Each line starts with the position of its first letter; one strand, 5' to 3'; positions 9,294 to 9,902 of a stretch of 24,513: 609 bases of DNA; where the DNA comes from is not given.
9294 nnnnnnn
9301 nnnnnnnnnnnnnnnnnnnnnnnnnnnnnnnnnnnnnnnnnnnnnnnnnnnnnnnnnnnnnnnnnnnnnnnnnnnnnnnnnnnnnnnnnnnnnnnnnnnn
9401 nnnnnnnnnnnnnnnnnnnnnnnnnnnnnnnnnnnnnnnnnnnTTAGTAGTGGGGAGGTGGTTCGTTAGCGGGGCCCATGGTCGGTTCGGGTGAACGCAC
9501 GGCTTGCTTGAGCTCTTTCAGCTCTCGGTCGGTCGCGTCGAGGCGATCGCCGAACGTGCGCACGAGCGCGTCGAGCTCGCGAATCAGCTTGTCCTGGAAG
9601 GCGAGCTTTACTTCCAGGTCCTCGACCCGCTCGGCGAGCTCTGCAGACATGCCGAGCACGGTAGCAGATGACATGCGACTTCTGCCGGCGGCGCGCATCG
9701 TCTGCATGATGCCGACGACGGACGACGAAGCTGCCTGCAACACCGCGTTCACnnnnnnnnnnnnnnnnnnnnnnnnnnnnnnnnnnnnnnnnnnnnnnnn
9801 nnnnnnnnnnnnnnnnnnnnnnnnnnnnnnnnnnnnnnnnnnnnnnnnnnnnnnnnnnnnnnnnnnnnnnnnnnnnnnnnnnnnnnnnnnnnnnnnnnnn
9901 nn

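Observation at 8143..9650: slyX translationally coupled (TAATG) to a lipoprotein serpin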

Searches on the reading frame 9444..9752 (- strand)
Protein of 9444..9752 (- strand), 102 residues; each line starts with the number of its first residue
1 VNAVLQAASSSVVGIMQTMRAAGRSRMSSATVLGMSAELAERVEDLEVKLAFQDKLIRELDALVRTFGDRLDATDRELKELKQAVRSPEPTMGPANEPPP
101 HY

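Call 3: search_protein_families(library=pfam, proteins=[window:9444-9752:-], max_evalue=0.01)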
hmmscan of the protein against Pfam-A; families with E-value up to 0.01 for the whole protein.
window:9444-9752:- (102 aa): 2 families
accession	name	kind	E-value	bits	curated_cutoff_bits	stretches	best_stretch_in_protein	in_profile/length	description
PF04102.17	SlyX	-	1.2e-14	55.1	30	1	40-102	2-67/67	SlyX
PF16808.10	PKcGMP_CC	-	0.0057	16.6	35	1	41-60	8-27/35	Coiled-coil N-terminus of cGMP-dependent protein kinase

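Call 6: find_homologous_proteins(query=window:9444-9752:-, max_evalue=0.001)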
Query window:9444-9752:- (102 aa): 396 proteins with E <= 0.001 among 445 candidates; the best 120 are listed.
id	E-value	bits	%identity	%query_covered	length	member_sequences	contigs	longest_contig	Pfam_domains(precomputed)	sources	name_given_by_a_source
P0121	6.9e-34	134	80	80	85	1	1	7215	PF04102.18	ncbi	-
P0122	9.2e-34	133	90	70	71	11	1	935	PF04102.18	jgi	jgi:SlyX protein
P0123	1.4e-33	133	83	75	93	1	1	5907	PF04102.18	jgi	jgi:uncharacterized coiled-coil protein SlyX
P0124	4.8e-33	131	94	67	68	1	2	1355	PF04102.18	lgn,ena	-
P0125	1.6e-32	129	93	67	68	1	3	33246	PF04102.18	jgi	jgi:SlyX protein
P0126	1.8e-32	129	93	67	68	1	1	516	PF04102.18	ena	-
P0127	2.2e-32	129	91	67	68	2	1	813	PF04102.18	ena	-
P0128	2.3e-32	129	93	67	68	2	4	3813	PF04102.18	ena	-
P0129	3.0e-32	128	91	67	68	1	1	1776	PF04102.18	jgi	jgi:uncharacterized coiled-coil protein SlyX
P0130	3.5e-32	128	90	67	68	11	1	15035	PF04102.18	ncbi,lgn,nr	ncbi:MAG TPA: SlyX family protein [Kofleriaceae bacterium]|nr:SlyX family protein [Kofleriaceae bact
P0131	4.4e-32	128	91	67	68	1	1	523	PF04102.18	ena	-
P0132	5.7e-32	128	93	67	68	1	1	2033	PF04102.18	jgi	jgi:SlyX protein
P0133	7.5e-32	127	91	67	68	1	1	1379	PF04102.18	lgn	-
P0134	1.4e-31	126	91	67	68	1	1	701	PF04102.18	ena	-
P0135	1.5e-31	126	90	67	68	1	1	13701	PF04102.18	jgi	jgi:SlyX protein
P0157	1.3e-29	120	85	67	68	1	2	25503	PF04102.18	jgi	jgi:SlyX protein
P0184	5.9e-28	115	85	67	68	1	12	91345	PF04102.18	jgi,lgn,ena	-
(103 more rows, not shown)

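Call 12: find_encoding_contigs(protein=P0184, flank=6000, max_places=4)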
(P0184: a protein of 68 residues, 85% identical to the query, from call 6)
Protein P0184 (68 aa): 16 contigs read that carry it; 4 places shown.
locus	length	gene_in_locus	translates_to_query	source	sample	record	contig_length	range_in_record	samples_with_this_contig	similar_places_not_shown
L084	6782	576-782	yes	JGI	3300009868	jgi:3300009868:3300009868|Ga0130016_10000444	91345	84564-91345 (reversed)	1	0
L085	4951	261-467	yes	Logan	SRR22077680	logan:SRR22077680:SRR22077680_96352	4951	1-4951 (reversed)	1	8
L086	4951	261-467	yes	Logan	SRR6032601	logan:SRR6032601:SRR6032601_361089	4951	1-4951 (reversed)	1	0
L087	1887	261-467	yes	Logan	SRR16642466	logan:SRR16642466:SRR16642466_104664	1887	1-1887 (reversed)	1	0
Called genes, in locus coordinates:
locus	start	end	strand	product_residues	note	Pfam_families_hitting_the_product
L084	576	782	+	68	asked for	PF04102:SlyX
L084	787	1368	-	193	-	PF00578:AhpC-TSA (weak), PF13905:Thioredoxin_8 (weak)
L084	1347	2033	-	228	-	-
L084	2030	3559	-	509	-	PF07884:VKOR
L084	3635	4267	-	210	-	-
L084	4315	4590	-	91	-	-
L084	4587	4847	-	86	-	-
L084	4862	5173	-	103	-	-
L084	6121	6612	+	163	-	PF10702:DUF2507, PF02830:V4R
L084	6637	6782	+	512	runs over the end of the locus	PF00069:Pkinase, PF07714:PK_Tyr_Ser-Thr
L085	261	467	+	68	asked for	PF04102:SlyX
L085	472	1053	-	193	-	PF00578:AhpC-TSA (weak), PF13905:Thioredoxin_8 (weak)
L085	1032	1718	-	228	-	-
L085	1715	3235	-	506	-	PF07884:VKOR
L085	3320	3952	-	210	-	-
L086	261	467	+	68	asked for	PF04102:SlyX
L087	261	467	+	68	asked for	PF04102:SlyX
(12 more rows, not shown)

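Call 27: find_encoding_contigs(protein=P0157, flank=6000, max_places=2)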
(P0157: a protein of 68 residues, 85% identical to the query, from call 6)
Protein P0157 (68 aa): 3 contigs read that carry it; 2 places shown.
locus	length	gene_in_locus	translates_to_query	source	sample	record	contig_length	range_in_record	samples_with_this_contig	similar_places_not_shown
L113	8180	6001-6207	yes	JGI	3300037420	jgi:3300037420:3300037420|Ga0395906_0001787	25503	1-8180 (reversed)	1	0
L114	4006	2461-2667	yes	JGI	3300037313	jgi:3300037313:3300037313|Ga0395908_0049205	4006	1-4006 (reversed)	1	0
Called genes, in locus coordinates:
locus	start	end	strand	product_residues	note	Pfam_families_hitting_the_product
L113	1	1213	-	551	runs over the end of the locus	PF00849:PseudoU_synth_2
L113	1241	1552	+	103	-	PF05099:TerB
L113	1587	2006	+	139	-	PF09656:PGPGW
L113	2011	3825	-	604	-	PF00501:AMP-binding, PF23562:AMP-binding_C_3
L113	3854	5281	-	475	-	PF00773:RNB, PF18614:RNase_II_C_S1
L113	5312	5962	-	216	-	PF00578:AhpC-TSA, PF08534:Redoxin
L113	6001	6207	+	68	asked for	PF04102:SlyX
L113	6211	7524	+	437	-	PF00079:Serpin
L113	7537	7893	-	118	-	-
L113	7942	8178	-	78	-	?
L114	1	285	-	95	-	?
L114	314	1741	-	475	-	PF00773:RNB, PF18614:RNase_II_C_S1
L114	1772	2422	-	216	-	PF00578:AhpC-TSA, PF08534:Redoxin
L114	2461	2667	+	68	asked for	PF04102:SlyX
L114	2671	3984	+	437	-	PF00079:Serpin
